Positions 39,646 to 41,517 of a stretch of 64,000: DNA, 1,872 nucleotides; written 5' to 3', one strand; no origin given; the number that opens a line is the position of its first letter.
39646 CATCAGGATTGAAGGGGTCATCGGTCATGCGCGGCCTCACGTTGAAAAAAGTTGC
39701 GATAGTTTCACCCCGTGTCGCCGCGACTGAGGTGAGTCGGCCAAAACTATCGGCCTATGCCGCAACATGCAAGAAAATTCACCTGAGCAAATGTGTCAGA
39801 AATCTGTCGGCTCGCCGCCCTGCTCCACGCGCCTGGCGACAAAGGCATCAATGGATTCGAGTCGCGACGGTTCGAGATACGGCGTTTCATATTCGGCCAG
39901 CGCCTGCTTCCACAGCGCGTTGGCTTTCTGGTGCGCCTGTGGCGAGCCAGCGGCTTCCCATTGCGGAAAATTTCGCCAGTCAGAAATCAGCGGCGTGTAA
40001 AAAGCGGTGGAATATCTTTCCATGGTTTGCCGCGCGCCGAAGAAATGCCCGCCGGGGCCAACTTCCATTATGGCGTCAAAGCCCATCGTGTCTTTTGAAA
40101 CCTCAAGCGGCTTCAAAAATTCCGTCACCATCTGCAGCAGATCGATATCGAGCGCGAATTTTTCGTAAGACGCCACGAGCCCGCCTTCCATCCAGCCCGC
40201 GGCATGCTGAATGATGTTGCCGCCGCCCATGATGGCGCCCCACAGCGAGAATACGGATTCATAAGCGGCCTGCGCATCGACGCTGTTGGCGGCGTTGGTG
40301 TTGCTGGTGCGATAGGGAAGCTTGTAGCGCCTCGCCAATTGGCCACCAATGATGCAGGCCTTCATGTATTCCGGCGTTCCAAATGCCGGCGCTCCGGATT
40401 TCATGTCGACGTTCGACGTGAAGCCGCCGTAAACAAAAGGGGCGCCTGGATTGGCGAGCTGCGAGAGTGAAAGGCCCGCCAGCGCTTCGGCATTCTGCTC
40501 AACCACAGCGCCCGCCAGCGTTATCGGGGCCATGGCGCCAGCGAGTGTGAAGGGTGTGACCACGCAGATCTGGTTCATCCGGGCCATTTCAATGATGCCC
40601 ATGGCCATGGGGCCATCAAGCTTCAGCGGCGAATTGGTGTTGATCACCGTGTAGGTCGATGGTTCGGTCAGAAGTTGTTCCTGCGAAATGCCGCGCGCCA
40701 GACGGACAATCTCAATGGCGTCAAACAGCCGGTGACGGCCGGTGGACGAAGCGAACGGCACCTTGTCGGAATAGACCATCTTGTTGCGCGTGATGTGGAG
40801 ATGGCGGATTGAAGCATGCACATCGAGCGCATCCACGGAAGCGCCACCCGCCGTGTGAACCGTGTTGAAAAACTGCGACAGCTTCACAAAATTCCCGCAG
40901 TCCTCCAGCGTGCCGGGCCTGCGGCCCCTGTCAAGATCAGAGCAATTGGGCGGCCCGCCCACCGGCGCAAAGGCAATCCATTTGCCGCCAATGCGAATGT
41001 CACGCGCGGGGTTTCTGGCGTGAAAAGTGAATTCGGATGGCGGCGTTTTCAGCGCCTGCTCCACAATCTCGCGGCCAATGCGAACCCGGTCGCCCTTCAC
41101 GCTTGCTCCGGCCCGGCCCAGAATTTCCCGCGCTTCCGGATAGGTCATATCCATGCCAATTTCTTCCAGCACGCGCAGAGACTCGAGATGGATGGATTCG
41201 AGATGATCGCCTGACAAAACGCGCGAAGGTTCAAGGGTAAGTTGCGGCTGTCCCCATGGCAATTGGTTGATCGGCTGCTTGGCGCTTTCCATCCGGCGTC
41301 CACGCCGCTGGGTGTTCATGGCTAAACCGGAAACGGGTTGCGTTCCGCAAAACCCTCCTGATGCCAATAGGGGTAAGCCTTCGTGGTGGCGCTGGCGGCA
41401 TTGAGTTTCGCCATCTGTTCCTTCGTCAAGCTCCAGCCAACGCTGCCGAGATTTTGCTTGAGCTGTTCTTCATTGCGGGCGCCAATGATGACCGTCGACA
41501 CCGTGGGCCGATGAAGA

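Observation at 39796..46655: Tightly coupled lysR-mttB-psuK-psuG-AKR-mttB operon: candidate pathway for methylated (pseudo)uridine or C-nucleoside catabolism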

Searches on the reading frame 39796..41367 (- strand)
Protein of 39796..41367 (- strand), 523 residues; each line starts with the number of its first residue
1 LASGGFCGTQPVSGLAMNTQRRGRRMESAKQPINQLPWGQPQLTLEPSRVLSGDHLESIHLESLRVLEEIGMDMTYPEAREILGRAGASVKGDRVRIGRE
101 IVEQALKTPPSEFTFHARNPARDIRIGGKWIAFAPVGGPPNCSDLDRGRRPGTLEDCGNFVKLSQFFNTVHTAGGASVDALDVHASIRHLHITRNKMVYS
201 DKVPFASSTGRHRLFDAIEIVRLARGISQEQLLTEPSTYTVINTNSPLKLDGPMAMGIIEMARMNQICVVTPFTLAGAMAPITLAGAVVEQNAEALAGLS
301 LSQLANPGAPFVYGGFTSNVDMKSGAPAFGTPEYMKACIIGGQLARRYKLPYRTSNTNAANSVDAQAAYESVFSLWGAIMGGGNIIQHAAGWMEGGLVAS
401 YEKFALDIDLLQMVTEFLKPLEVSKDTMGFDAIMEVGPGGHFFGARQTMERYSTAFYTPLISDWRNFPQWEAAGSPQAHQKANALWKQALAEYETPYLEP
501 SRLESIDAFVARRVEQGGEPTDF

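Call 4: search_protein_families(library=pfam, proteins=[window:39796-41367:-])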
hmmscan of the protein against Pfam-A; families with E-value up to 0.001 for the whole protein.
window:39796-41367:- (523 aa): 1 family
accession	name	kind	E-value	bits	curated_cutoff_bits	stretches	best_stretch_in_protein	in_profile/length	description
PF06253.16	MTTB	-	5.1e-194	645.4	25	1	20-517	4-499/500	Trimethylamine methyltransferase (MTTB)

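Call 5: search_protein_families(library=ncbifam, proteins=[window:39796-41367:-])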
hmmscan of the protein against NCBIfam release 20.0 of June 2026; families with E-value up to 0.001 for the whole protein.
window:39796-41367:- (523 aa): 1 family
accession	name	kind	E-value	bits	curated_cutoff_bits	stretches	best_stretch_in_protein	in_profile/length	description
TIGR02369.2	trimeth_pyl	equivalog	5.9e-87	292.1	525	1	49-511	4-466/469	[trimethylamine--corrinoid protein] Co-methyltransferase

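Call 28: find_homologous_proteins(query=window:39796-41319:-, max_evalue=1e-50)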
Query window:39796-41319:- (507 aa): 7999 proteins with E <= 1e-50 among 8000 candidates; the best 120 are listed.
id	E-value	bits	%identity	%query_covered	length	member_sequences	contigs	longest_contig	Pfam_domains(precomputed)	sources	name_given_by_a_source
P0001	0.0e+0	1147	98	100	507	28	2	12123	PF06253.17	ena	-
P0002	0.0e+0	1125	98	98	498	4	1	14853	PF06253.17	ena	-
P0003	0.0e+0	1099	94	100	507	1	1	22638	PF06253.17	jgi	jgi:trimethylamine---corrinoid protein Co-methyltransferase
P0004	0.0e+0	1065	91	100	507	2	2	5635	PF06253.17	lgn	-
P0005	0.0e+0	1009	85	100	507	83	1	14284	PF06253.17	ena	-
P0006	1.1e-295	999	86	100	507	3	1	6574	PF06253.17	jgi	jgi:trimethylamine---corrinoid protein Co-methyltransferase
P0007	5.9e-294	993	85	100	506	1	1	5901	PF06253.17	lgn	-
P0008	1.3e-290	982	83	100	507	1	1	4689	PF06253.17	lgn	-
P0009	4.2e-290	981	83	100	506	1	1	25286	PF06253.17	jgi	jgi:trimethylamine--corrinoid protein Co-methyltransferase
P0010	7.5e-290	980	83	100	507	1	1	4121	PF06253.17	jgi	jgi:trimethylamine--corrinoid protein Co-methyltransferase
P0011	8.4e-290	980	83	100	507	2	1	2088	PF06253.17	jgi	jgi:trimethylamine--corrinoid protein Co-methyltransferase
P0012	2.2e-289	978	84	99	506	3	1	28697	PF06253.17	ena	-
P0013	2.6e-289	978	82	100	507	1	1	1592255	PF06253.17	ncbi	-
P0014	4.3e-289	977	82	100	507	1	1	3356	PF06253.17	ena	-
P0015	2.7e-288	975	83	100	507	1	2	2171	PF06253.17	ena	-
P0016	1.4e-287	972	81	100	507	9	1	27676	PF06253.17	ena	-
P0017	2.5e-287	971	82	100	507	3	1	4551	PF06253.17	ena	-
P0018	1.1e-286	969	81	100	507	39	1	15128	PF06253.17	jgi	jgi:trimethylamine--corrinoid protein Co-methyltransferase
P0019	2.0e-286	968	81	100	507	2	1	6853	PF06253.17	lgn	-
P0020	3.6e-286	968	81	100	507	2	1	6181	PF06253.17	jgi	jgi:trimethylamine---corrinoid protein Co-methyltransferase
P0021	7.4e-286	967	81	100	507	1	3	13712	PF06253.17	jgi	jgi:trimethylamine--corrinoid protein Co-methyltransferase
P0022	1.0e-285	966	81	100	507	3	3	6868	PF06253.17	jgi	-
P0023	1.0e-285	966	82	100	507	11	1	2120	PF06253.17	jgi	jgi:trimethylamine--corrinoid protein Co-methyltransferase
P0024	1.6e-285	965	82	100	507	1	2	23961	PF06253.17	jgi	jgi:trimethylamine---corrinoid protein Co-methyltransferase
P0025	1.8e-285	965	82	100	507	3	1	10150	PF06253.17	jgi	jgi:trimethylamine--corrinoid protein Co-methyltransferase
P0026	2.3e-285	965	81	100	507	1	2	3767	PF06253.17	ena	-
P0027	4.8e-285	964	82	100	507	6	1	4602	PF06253.17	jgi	jgi:trimethylamine--corrinoid protein Co-methyltransferase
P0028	8.8e-285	963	81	100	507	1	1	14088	PF06253.17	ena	-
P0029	1.0e-284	963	80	100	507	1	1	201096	PF06253.17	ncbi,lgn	-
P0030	1.2e-284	962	81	100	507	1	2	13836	PF06253.17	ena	-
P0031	2.1e-284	962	82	100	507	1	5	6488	PF06253.17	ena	-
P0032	2.5e-284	961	81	100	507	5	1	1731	PF06253.17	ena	-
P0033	4.2e-284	961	81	100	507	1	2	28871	PF06253.17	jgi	jgi:trimethylamine--corrinoid protein Co-methyltransferase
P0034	4.3e-284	961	81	100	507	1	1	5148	PF06253.17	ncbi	-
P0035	4.4e-284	961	81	100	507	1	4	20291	PF06253.17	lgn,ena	-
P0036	5.5e-284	960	81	100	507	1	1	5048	PF06253.17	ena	-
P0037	5.5e-284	960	81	100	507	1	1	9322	PF06253.17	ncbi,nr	ncbi:MAG TPA: trimethylamine methyltransferase family protein [Aestuariivirga sp.]|nr:trimethylamine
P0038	9.7e-284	960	81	100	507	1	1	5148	PF06253.17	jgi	jgi:trimethylamine--corrinoid protein Co-methyltransferase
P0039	1.1e-283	959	81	100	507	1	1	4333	PF06253.17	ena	-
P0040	1.1e-283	959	81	100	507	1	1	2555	PF06253.17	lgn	-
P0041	1.1e-283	959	81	100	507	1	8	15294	PF06253.17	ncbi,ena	-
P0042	1.1e-283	959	81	100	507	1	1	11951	PF06253.17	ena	-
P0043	1.5e-283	959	81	100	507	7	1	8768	PF06253.17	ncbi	-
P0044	2.9e-283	958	81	100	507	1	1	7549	PF06253.17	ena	-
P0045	3.9e-283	958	81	100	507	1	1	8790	PF06253.17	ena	-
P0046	4.0e-283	957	81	100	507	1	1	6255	PF06253.17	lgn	-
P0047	5.4e-283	957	82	100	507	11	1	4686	PF06253.17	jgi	jgi:trimethylamine--corrinoid protein Co-methyltransferase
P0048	5.4e-283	957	81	100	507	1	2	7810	PF06253.17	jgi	jgi:trimethylamine--corrinoid protein Co-methyltransferase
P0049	6.2e-283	957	82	100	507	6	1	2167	PF06253.17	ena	-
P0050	7.0e-283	957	81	100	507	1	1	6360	PF06253.17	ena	-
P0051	7.9e-283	957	81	100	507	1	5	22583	PF06253.17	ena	-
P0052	8.0e-283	957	81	100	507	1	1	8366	PF06253.17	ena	-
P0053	1.1e-282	956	81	100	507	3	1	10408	PF06253.17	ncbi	-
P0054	1.3e-282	956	81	100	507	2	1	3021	PF06253.17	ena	-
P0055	1.5e-282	956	81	100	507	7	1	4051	PF06253.17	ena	-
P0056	1.7e-282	955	80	100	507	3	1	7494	PF06253.17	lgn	-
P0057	2.8e-282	955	80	100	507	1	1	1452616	PF06253.17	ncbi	-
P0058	3.6e-282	954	81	100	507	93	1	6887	PF06253.17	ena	-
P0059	3.9e-282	954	81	100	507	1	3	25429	PF06253.17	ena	-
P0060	4.6e-282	954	80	100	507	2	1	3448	PF06253.17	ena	-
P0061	6.9e-282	953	80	100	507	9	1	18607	PF06253.17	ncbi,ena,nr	ncbi:MAG: trimethylamine methyltransferase family protein [Alphaproteobacteria bacterium]|nr:trimeth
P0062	7.1e-282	953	81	100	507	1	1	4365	PF06253.17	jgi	jgi:trimethylamine--corrinoid protein Co-methyltransferase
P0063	1.0e-281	953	81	100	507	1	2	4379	PF06253.17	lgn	-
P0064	1.9e-281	952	80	100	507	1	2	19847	PF06253.17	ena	-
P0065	2.1e-281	952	81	100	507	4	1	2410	PF06253.17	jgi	jgi:trimethylamine---corrinoid protein Co-methyltransferase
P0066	3.7e-281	951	80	100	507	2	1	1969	PF06253.17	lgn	-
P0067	4.6e-281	951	81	100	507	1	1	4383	PF06253.17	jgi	-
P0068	5.1e-281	951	81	100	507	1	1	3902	PF06253.17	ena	-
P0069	7.1e-281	950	80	100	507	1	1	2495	PF06253.17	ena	-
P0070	1.0e-280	950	80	100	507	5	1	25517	PF06253.17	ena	-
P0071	1.2e-280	949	80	100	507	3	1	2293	PF06253.17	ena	-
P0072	3.9e-280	948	80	100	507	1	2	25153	PF06253.17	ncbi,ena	-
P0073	5.7e-280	947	80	100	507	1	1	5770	PF06253.17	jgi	-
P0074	8.4e-279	943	79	100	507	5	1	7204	PF06253.17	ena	-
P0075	8.4e-279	943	80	100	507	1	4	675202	PF06253.17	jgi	jgi:trimethylamine--corrinoid protein Co-methyltransferase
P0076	1.9e-278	942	79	100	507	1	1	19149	PF06253.17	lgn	-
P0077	2.1e-278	942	81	100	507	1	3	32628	PF06253.17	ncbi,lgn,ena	-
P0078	2.1e-278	942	80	100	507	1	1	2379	PF06253.17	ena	-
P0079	2.6e-278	942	80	100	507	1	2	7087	PF06253.17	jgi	jgi:trimethylamine---corrinoid protein Co-methyltransferase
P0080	5.4e-278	941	80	100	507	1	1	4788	PF06253.17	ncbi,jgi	jgi:trimethylamine--corrinoid protein Co-methyltransferase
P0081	9.6e-278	940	79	100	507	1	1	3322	PF06253.17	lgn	-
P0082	1.2e-277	939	80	100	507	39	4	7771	PF06253.17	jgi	jgi:trimethylamine--corrinoid protein Co-methyltransferase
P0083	1.2e-277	939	80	100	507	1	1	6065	PF06253.17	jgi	jgi:trimethylamine---corrinoid protein Co-methyltransferase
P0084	1.4e-277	939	79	100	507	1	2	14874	PF06253.17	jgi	-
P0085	1.5e-277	939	80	100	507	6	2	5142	PF06253.17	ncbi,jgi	jgi:trimethylamine--corrinoid protein Co-methyltransferase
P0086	1.6e-277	939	80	100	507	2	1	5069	PF06253.17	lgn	-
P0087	2.7e-277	938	79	100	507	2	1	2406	PF06253.17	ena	-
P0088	4.4e-277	938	79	100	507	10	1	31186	PF06253.17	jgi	jgi:trimethylamine--corrinoid protein Co-methyltransferase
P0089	1.5e-276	936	79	100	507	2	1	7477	PF06253.17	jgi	-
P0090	4.1e-276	934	79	100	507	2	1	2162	PF06253.17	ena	-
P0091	1.5e-275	932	80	100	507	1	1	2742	PF06253.17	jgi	jgi:trimethylamine--corrinoid protein Co-methyltransferase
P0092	3.9e-275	931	80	100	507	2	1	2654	PF06253.17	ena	-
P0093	3.9e-275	931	79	100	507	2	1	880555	PF06253.17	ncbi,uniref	ncbi:trimethylamine methyltransferase family protein [Aestuariivirga sp.]|uniref:trimethylamine meth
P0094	2.3e-274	929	79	100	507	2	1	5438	PF06253.17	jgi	jgi:trimethylamine--corrinoid protein Co-methyltransferase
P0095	8.0e-274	927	78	100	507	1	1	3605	PF06253.17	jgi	jgi:trimethylamine--corrinoid protein Co-methyltransferase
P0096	9.9e-274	927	78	100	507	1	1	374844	PF06253.17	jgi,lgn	jgi:trimethylamine--corrinoid protein Co-methyltransferase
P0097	3.1e-273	925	79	100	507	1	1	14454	PF06253.17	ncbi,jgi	jgi:trimethylamine--corrinoid protein Co-methyltransferase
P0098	4.1e-273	924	79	100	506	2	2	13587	PF06253.17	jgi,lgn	jgi:trimethylamine--corrinoid protein Co-methyltransferase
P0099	6.6e-273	924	79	97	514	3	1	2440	PF06253.17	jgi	jgi:trimethylamine--corrinoid protein Co-methyltransferase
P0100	7.4e-273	924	78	100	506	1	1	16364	PF06253.17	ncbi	-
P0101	9.5e-273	923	79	100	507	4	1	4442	PF06253.17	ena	-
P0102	1.1e-272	923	79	100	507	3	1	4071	PF06253.17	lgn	-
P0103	1.2e-272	923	79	100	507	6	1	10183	PF06253.17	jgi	jgi:trimethylamine--corrinoid protein Co-methyltransferase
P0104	1.6e-272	923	78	100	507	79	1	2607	PF06253.17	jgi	-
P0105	2.7e-272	922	78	100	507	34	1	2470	PF06253.17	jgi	jgi:trimethylamine--corrinoid protein Co-methyltransferase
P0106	5.9e-272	921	78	97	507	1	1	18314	PF06253.17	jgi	jgi:trimethylamine--corrinoid protein Co-methyltransferase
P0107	7.7e-272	920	79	100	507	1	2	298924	PF06253.17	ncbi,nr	ncbi:MAG: trimethylamine methyltransferase family protein [Rhizobiales bacterium]|nr:trimethylamine 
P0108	2.1e-271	919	77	100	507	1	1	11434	PF06253.17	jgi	jgi:trimethylamine--corrinoid protein Co-methyltransferase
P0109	3.1e-271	918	78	100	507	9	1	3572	PF06253.17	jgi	-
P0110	2.8e-270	915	77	100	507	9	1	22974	PF06253.17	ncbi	-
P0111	5.3e-270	914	77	100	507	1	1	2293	PF06253.17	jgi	jgi:trimethylamine--corrinoid protein Co-methyltransferase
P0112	6.4e-270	914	78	100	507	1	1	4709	PF06253.17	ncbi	-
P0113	1.2e-269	913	77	100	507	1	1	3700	PF06253.17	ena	-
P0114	2.7e-269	912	78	100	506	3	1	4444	PF06253.17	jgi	jgi:trimethylamine--corrinoid protein Co-methyltransferase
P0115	3.5e-269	912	78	100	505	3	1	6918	PF06253.17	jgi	jgi:trimethylamine--corrinoid protein Co-methyltransferase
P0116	4.5e-269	911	77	100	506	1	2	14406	PF06253.17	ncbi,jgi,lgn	jgi:trimethylamine--corrinoid protein Co-methyltransferase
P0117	5.1e-269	911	77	100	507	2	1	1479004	PF06253.17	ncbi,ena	-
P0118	5.5e-269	911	77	100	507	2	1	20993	PF06253.17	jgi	-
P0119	7.8e-269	910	77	100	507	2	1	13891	PF06253.17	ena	-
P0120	1.3e-268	910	77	100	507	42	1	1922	PF06253.17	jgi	jgi:trimethylamine--corrinoid protein Co-methyltransferase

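Call 51: search_protein_representatives(protein=window:39796-41319:-)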
Query: 507 residues. Proteins with E-value up to 0.001 (for the whole library): 8939; up to 1e-10: 4849; up to 1e-30: 1450. The best 150 are listed.
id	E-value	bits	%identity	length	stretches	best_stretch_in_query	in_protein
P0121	5.6e-159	546.3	51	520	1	11-505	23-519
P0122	5.2e-158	543.1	51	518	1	20-503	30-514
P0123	2.4e-144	498.1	69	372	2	131-404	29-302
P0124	8.3e-144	496.3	46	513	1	2-497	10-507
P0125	1.7e-137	475.5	65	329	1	183-503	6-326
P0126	2.1e-133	462.0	53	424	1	86-507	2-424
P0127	1.3e-132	459.4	63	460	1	69-411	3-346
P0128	2.7e-127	441.8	53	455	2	30-404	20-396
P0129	1.5e-125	436.1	44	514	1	6-499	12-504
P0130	1.9e-125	435.7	66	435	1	182-480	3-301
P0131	1.7e-118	412.8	41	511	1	5-498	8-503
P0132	5.0e-116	404.6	46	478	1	31-503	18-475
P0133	1.4e-115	403.2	67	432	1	205-470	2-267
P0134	2.0e-115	402.6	41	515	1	23-502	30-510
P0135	1.2e-114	400.1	53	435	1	76-414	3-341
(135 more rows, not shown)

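Call 53: find_related_loci(query=P0122, collection=genome_contigs, flank=8000)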
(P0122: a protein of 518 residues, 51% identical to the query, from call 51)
Query P0122 (518 aa) in genome_contigs; peptide patterns used: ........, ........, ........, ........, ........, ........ (x = any residue, [..] = any of these).
600 stretches matched a pattern (row limit reached: there are more); 595 encode a relative of the query (tblastn E <= 1e-3); the best 80 are kept; 80 distinct loci.
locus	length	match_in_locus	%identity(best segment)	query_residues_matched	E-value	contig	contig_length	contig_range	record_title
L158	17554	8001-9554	85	1-518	0e+0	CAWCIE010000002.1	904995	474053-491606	MAG: uncultured Gammaproteobacteria bacterium isolate MFD04463.bin.1.256 genome assembly, contig: contig_13154, whole ge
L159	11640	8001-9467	86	30-518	0e+0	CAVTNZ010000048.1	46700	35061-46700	MAG: uncultured Gammaproteobacteria bacterium isolate MFD04752.bin.3.293 genome assembly, contig: contig_181035, whole g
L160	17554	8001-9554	80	1-518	0e+0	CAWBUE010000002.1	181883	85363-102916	MAG: uncultured Gammaproteobacteria bacterium isolate MFD04580.bin.1.79 genome assembly, contig: contig_21082, whole gen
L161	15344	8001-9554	66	1-518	0e+0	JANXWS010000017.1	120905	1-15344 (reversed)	MAG: Proteobacteria bacterium isolate GL140_2_metabat_244 GL140_2_k141_2229383, whole genome shotgun sequence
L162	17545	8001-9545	64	3-518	0e+0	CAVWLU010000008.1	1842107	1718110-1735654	MAG: uncultured Gammaproteobacteria bacterium isolate MFD04434.bin.1.31 genome assembly, contig: contig_2228, whole geno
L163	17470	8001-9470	65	29-518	0e+0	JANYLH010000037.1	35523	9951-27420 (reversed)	MAG: Gammaproteobacteria bacterium isolate GL140_6_metabinner_10 GL140_6_k141_509294, whole genome shotgun sequence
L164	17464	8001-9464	68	31-518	0e+0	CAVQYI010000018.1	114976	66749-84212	MAG: uncultured proteobacterium isolate MFD05942.bin.2.38 genome assembly, contig: contig_64642, whole genome shotgun se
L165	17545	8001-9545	64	3-518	0e+0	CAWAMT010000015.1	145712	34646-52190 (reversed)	MAG: uncultured Gammaproteobacteria bacterium isolate MFD01716.bin.2.45 genome assembly, contig: contig_85345, whole gen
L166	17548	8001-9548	64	2-518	0e+0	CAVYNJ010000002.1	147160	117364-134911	MAG: uncultured Gammaproteobacteria bacterium isolate MFD05705.bin.1.204 genome assembly, contig: contig_16300, whole ge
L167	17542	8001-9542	64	4-518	0e+0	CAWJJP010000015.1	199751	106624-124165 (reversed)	MAG: uncultured Gammaproteobacteria bacterium isolate MFD05705.bin.1.132 genome assembly, contig: contig_73535, whole ge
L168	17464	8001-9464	66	31-518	0e+0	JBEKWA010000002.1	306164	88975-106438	MAG: Steroidobacteraceae bacterium isolate SPRUCE 617 SPRUCE_617_2, whole genome shotgun sequence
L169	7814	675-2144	66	29-518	0e+0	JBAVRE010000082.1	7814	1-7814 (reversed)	MAG: Steroidobacteraceae bacterium isolate MFD02960_ilm_asm_bin4 k127_34708, whole genome shotgun sequence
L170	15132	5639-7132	65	21-518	0e+0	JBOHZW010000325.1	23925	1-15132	MAG: Steroidobacteraceae bacterium isolate TC-S_metawrap_bin.165 k127_968284, whole genome shotgun sequence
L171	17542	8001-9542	64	4-518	0e+0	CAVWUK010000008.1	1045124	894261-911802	MAG: uncultured Gammaproteobacteria bacterium isolate MFD01716.bin.1.60 genome assembly, contig: contig_43998, whole gen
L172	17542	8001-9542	62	5-518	0e+0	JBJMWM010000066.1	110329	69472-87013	MAG: Steroidobacteraceae bacterium isolate H2_18_all_fractions_metab_conc_22_61_13 k255_6001542, whole genome shotgun se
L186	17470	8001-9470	61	29-518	0e+0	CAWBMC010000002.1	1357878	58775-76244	MAG: uncultured Actinomycetes bacterium isolate MFD02242.bin.2.233 genome assembly, contig: contig_4199, whole genome sh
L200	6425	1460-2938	58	21-513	0e+0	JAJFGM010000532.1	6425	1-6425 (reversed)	MAG: Kiloniellaceae bacterium isolate OFTM278 OFTM278_531, whole genome shotgun sequence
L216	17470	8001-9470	69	29-518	0e+0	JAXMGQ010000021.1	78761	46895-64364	MAG: Steroidobacteraceae bacterium isolate STL-PRO117 C4.126.fa-21, whole genome shotgun sequence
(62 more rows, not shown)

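Call 58: search_protein_families(library=pfam, alignment_id=A1, max_evalue=0.00001)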
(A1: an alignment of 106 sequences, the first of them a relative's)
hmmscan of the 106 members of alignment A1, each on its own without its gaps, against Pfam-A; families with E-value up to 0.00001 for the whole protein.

A. member 1, L158:7410-7910:+ (166 aa): 3 families
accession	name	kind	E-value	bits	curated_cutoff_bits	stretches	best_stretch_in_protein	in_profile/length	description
PF13412.12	HTH_24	-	1.5e-15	56.9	21.9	1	17-62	3-48/48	Winged helix-turn-helix DNA-binding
PF01037.27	AsnC_trans_reg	-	1.5e-14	54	25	1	82-155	2-73/73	Lrp/AsnC ligand binding domain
PF13404.12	HTH_AsnC-type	-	2.8e-13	49.9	27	1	19-56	5-42/42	AsnC-type helix-turn-helix domain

B. families by the number of members that match (of 106 scanned): 88 families (the first 25 are shown)
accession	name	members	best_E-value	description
PF01266.30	DAO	23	6.3e-70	FAD dependent oxidoreductase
PF01571.26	GCV_T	21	2.8e-66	Aminomethyltransferase folate-binding domain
PF08669.17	GCV_T_C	21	4.5e-22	Glycine cleavage T-protein C-terminal barrel domain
PF16350.10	FAO_M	21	1.9e-19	FAD dependent oxidoreductase central domain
PF00440.29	TetR_N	10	8.7e-13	Bacterial regulatory proteins, tetR family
PF05378.19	Hydant_A_N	7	1.9e-33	Hydantoinase/oxoprolinase N-terminal region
PF01968.24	Hydantoinase_A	7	2.3e-33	Hydantoinase/oxoprolinase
PF02310.24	B12-binding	6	4.7e-28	B12 binding domain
PF02607.22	B12-binding_2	6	4.3e-16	B12 binding domain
PF07690.21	MFS_1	5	1.8e-53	Major Facilitator Superfamily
PF00106.31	adh_short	4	8.1e-59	short chain dehydrogenase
PF13378.12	MR_MLE_C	4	2.2e-57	Enolase C-terminal domain-like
PF13738.12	Pyr_redox_3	4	2.8e-06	Pyridine nucleotide-disulphide oxidoreductase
PF13561.12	adh_short_C2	3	1.5e-63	Enoyl-(Acyl carrier protein) reductase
PF02746.21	MR_MLE_N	3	2.2e-14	Mandelate racemase / muconate lactonizing enzyme, N-terminal domain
PF06253.16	MTTB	1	2.1e-217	Trimethylamine methyltransferase (MTTB)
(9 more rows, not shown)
